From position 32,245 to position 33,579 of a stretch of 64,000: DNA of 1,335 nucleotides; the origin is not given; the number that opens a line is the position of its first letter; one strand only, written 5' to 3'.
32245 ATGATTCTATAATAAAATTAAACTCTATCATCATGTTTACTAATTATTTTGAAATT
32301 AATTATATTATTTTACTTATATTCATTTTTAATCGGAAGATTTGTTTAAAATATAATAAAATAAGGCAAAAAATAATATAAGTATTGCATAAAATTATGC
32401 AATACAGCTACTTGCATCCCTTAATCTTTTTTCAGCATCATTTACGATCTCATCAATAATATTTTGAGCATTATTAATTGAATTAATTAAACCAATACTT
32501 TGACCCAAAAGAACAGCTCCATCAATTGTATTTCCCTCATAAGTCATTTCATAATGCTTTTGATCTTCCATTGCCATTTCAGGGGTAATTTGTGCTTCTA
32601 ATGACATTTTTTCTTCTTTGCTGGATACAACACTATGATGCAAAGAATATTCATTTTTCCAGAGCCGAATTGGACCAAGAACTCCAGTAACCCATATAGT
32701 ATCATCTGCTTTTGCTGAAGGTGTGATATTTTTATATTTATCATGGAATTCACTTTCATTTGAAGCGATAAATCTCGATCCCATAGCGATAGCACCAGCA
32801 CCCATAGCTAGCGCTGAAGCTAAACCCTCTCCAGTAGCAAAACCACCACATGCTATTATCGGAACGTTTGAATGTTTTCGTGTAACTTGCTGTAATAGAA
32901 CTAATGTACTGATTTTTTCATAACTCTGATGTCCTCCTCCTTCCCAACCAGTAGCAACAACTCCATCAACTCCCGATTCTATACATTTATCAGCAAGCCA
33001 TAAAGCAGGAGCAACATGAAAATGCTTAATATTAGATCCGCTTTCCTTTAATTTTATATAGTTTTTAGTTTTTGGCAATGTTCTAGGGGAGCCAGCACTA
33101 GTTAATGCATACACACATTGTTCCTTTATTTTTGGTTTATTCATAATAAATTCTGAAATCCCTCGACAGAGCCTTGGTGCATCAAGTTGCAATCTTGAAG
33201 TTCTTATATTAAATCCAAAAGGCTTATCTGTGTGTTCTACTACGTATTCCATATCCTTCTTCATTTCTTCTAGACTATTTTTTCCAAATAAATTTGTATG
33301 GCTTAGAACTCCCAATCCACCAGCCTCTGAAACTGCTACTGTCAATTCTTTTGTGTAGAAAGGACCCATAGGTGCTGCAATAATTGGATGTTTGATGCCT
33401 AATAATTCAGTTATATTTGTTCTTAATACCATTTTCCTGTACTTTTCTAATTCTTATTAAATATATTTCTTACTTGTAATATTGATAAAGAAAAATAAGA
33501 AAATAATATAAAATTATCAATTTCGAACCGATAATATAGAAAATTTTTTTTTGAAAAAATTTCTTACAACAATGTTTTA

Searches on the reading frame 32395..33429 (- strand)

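Call 80: search_protein_families(library=pfam, proteins=[window:32395-33429:-], max_evalue=0.0001)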
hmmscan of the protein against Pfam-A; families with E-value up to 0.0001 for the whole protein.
window:32395-33429:- (344 aa): 3 families
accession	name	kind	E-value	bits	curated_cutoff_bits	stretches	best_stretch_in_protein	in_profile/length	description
PF03060.21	NMO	-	2.7e-44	152.4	28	1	4-330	2-330/331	Nitronate monooxygenase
PF00478.31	IMPDH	-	2.5e-10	40.3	25.6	1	179-227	199-246/345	IMP dehydrogenase / GMP reductase domain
PF01070.24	FMN_dh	-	1.5e-08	34.5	24.9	1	146-221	232-306/350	FMN-dependent dehydrogenase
